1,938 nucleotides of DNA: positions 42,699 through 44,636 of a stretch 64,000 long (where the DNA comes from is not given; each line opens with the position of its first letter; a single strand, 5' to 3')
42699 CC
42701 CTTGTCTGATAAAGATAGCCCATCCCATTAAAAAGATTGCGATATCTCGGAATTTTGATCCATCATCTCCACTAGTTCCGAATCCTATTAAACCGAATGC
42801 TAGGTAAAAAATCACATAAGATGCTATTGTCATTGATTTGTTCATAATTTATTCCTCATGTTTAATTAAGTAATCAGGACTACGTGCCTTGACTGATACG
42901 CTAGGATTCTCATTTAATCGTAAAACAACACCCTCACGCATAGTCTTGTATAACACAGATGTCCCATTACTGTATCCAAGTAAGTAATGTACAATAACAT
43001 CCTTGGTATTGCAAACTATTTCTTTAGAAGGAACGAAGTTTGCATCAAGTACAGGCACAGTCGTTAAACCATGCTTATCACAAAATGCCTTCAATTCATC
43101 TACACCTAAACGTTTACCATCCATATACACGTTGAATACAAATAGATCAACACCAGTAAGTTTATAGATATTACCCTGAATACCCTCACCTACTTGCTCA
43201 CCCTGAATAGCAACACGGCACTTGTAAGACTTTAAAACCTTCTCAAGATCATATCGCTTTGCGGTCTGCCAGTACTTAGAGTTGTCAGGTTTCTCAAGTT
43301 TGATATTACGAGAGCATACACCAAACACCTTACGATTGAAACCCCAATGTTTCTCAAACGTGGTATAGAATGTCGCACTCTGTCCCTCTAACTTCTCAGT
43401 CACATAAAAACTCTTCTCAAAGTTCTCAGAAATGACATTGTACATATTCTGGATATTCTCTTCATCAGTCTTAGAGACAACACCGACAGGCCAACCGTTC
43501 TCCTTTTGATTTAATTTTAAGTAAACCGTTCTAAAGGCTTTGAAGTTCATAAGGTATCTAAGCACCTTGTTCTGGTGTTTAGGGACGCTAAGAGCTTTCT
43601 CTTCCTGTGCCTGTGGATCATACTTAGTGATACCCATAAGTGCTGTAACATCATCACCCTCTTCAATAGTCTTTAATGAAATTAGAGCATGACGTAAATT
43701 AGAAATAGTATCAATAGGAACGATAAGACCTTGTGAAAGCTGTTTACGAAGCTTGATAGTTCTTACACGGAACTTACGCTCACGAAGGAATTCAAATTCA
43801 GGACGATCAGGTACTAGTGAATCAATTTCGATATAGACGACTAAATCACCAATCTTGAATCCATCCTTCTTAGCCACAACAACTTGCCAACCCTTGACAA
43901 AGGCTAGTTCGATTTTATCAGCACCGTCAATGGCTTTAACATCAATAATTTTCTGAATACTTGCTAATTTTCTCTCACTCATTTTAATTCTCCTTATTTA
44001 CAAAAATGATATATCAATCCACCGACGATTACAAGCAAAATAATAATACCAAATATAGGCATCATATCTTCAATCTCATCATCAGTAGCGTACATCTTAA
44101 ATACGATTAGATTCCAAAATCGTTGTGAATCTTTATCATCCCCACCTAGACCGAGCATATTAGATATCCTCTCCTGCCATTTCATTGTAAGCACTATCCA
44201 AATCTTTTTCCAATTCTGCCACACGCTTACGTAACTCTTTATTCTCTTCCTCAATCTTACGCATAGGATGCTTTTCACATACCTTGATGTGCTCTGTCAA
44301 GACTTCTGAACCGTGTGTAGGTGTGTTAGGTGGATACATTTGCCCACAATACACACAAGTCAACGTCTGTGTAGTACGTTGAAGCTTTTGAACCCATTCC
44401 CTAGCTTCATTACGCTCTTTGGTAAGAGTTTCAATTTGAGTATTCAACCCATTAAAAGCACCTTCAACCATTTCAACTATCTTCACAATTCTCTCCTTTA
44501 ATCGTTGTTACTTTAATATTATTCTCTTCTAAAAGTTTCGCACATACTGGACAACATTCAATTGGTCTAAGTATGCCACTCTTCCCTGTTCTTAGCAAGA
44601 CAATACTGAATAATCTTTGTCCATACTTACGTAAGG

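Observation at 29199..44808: Dense RNA-repair / tRNA-maintenance gene set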

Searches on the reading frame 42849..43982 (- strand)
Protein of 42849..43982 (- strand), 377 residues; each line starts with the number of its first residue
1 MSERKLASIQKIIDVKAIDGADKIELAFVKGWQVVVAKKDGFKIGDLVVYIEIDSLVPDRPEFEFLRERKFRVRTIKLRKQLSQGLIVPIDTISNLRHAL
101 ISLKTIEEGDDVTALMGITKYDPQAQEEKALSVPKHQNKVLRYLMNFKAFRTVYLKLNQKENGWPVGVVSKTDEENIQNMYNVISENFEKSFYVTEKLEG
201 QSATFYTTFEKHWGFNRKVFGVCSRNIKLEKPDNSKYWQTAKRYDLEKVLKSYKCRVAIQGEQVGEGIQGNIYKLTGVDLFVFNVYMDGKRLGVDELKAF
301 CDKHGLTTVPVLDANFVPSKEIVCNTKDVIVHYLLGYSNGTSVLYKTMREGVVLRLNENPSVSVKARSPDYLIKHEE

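Call 5: search_protein_families(library=pfam, proteins=[window:42849-43982:-], max_evalue=0.01)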
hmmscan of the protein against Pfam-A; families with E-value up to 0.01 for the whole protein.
window:42849-43982:- (377 aa): 2 families
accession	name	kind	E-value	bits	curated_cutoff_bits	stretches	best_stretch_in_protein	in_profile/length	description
PF21189.3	PHA02142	-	1.5e-30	105.9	27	1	6-90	1-92/92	PHA02142 OB-fold domain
PF09414.15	RNA_ligase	-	7.3e-22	78.7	27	1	191-359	2-160/171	RNA ligase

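Call 7: search_protein_families(library=phrogs, proteins=[window:42849-43982:-], max_evalue=0.001)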
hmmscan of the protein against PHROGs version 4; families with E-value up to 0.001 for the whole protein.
window:42849-43982:- (377 aa): 2 families
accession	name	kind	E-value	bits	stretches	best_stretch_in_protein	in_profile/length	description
phrog_968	-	DNA, RNA and nucleotide metabolism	1.7e-73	248.9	1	2-376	6-393/398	RNA ligase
phrog_548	-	DNA, RNA and nucleotide metabolism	2.3e-11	44.5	1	177-358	9-214/341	RNA ligase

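Call 10: search_dna_similar(query=window:42849-43982:-, collection=phages, mode=protein, max_rows=25)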
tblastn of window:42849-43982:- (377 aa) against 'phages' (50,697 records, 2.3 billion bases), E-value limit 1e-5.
Records with a match: 337; places in all: 337; records where one place covers at least 80% of the query: 252.
Best place of each record, by identity: <60% 337.
By first word of the organism name: Pseudomonas 218; Aeromonas 44; Erwinia 10; Sinorhizobium 7; Burkholderia 5; Ralstonia 5; uncultured 4; Xanthomonas 4; Salmonella 4; Yersinia 4; and 19 more.
By host as written in the record: Pseudomonas aeruginosa 74; Pseudomonas aeruginosa PAO1 26; - 22; Pseudomonas aeruginosa PAK 14; Aeromonas salmonicida 13; Aeromonas hydrophila BIOTECH 10089 11; Pseudomonas sp. 9; Pseudomonas syringae pv. porri LMG 28495 8; and 97 more.
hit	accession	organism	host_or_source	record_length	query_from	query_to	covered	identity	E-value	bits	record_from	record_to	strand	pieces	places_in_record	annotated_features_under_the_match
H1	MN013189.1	Microcystis phage Mic1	Cyanobacteria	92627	4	377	99%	37.7%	6e-49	182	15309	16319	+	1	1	RNA ligase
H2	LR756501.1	uncultured phage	metagenomic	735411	4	377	99%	36.8%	3e-49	184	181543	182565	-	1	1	record has no annotation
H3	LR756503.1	uncultured phage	metagenomic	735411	4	377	99%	36.8%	3e-49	184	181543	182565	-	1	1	record has no annotation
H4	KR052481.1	Sinorhizobium phage phiM19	Sinorhizobium meliloti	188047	1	377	100%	35.2%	2e-46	175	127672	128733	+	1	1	2'-5' RNA ligase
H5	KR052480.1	Sinorhizobium phage phiM7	Sinorhizobium meliloti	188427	1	377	100%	35.2%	2e-46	175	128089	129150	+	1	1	RNA ligase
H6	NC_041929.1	Sinorhizobium phage phiM7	Sinorhizobium meliloti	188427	1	377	100%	35.2%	2e-46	175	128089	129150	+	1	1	RNA ligase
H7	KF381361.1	Sinorhizobium phage phiM12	Sinorhizobium meliloti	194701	1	377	100%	35.2%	2e-46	175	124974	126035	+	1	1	putative RNA ligase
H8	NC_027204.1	Sinorhizobium phage phiM12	Sinorhizobium meliloti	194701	1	377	100%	35.2%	2e-46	175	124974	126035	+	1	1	RNA ligase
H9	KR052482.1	Sinorhizobium phage phiN3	Sinorhizobium meliloti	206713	1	377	100%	35.2%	2e-46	175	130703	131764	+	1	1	RNA ligase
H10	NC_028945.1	Sinorhizobium phage phiN3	Sinorhizobium meliloti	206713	1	377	100%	35.2%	2e-46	175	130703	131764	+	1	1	RNA ligase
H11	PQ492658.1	Limnohabitans phage DC31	Limnohabitans sp. DCL3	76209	1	376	100%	35.1%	4e-40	157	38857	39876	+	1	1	hypothetical protein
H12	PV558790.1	Variovorax phage V45v66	Variovorax sp. SCN45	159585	1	374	99%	34.0%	3e-31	130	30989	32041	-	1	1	record has no annotation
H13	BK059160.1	Altiarchaeum virus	-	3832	3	355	94%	35.8%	1e-43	167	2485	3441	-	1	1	RNA ligase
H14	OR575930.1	Pseudomonas phage vB_PseuGesM_254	Pseudomonas gessardii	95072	4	358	94%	35.5%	4e-28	122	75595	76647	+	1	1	RNA ligase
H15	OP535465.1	Synechococcus phage S-CREM1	Synechococcus sp. CB0101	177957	1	377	100%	32.9%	6e-35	142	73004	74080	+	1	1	RNA ligase | cadherin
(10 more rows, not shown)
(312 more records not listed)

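Call 17: search_solved_structures(query=window:42849-43982:-, max_evalue=0.01, show_alignments=1)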
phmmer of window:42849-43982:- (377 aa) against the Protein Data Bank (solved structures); distinct sequences matched with E-value up to 0.01: 9.
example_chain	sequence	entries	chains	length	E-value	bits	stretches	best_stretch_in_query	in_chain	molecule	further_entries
5cot_A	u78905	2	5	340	6.7e-39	137.4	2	168-376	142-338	Naegleria gruberi RNA ligase | RNA ligase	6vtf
6vt4_A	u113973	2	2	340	1.3e-38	136.5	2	168-376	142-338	RNA Ligase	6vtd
6vt1_A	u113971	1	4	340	1.7e-38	136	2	168-376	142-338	RNA Ligase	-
6vt3_A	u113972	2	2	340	3.6e-38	135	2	168-376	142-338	RNA Ligase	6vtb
6vt8_A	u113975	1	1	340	4.1e-38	134.8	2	168-376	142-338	RNA Ligase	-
6vt0_A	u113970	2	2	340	4.5e-38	134.7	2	168-376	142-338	RNA Ligase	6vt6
6vt9_A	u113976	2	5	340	4.5e-38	134.7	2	168-376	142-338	RNA ligase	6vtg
5cou_A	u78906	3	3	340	4.5e-38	134.7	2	168-376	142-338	Naegleria gruberi RNA ligase | RNA ligase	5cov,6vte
6vt5_A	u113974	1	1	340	2.2e-37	132.4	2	168-376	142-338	RNA Ligase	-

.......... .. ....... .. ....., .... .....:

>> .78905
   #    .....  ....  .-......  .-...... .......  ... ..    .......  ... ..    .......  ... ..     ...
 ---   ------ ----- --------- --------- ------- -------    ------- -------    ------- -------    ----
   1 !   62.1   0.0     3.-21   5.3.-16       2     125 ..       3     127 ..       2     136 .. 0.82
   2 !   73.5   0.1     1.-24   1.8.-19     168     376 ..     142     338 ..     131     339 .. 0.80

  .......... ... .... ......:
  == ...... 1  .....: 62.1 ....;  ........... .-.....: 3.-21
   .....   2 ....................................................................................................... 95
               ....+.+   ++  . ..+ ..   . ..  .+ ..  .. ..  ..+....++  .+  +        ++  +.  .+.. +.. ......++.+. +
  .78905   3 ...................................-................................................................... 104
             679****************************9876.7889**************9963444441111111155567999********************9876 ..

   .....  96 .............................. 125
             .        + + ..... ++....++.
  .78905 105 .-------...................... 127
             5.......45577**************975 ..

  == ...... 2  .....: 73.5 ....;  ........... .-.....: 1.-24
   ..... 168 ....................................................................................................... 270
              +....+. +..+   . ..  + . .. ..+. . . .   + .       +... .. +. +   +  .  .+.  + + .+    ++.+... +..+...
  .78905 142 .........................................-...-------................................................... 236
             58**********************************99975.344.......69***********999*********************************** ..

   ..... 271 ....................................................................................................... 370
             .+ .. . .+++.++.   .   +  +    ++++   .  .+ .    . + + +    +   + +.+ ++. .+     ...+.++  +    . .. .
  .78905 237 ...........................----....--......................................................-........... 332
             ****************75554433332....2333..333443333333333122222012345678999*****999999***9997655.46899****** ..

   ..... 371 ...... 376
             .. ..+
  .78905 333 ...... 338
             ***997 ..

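Call 32: search_protein_families(library=ncbifam, proteins=[window:42849-43982:-], max_evalue=0.01)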
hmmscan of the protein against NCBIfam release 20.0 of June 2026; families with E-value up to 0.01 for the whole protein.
window:42849-43982:- (377 aa): 1 family
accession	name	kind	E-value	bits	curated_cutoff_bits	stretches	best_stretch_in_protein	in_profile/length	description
TIGR02306.1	RNA_lig_DRB0094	equivalog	6.9e-45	153.4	151.15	2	6-126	2-126/341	RNA ligase (ATP)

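Call 68: find_encoding_contigs(protein=window:42849-43982:-, flank=10000, max_places=4)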
Protein window:42849-43982:- (377 aa): 16 contigs read that carry it; 4 places shown.
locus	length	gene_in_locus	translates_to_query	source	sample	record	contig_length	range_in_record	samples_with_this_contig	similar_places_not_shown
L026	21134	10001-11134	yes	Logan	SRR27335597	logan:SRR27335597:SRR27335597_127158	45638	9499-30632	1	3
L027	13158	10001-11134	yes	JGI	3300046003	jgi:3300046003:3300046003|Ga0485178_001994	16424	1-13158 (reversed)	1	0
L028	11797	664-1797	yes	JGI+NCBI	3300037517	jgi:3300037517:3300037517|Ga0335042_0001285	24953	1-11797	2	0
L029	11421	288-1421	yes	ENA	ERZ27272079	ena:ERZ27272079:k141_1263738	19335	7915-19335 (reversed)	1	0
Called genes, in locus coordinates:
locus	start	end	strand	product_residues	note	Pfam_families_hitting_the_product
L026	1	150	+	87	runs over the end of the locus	-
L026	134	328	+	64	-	-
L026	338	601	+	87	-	-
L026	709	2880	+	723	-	-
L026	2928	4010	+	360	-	PF26926:Phage_T4_rIIB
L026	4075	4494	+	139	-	-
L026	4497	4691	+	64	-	-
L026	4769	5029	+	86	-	-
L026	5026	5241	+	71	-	-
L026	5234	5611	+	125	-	PF10263:SprT-like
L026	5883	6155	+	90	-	-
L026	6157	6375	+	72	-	-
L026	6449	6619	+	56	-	-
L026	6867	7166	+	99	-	-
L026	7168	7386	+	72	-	-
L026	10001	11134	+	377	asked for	PF21189:PHA02142, PF09414:RNA_ligase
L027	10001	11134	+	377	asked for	PF21189:PHA02142, PF09414:RNA_ligase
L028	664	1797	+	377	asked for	PF21189:PHA02142, PF09414:RNA_ligase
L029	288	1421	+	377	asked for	PF21189:PHA02142, PF09414:RNA_ligase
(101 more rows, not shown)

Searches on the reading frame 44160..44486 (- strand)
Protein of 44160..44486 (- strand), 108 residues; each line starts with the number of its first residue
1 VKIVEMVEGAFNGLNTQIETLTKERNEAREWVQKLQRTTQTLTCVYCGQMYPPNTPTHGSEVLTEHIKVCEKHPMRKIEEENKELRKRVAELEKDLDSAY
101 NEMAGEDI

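Call 6: search_protein_families(library=pfam, proteins=[window:44160-44486:-], max_evalue=0.01)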
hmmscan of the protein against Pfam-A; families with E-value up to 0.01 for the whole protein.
window:44160-44486:- (108 aa): 5 families
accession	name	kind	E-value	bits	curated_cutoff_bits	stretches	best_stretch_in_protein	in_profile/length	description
PF05377.16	FlaC_arch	-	5.5e-05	23.9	27.8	0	5-46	3-44/55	Flagella accessory protein C (FlaC)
PF07989.16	Cnn_1N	-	0.0018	18.9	28.5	0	67-98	30-61/74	Centrosomin N-terminal motif 1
PF18822.6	CdvA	-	0.0058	17.1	30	0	10-40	83-113/123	CdvA-like coiled-coil domain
PF25122.1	DUF7815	-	0.0071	16.7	25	0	35-49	12-26/27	Domain of unknown function (DUF7815)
PF04822.18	Takusan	-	0.0088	16.4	28.1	0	14-32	22-40/85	Takusan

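Call 70: search_protein_families(library=phrogs, proteins=[window:44160-44486:-], max_evalue=0.001)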
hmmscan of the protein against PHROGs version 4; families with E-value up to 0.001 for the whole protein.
window:44160-44486:- (108 aa): 2 families
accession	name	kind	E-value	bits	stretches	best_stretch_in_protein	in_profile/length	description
phrog_77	-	DNA, RNA and nucleotide metabolism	0.00011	21.9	1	14-95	594-680/967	SbcC-like subunit of palindrome specific endonuclease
phrog_3671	-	unknown function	0.00012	23.2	0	76-104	53-81/87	-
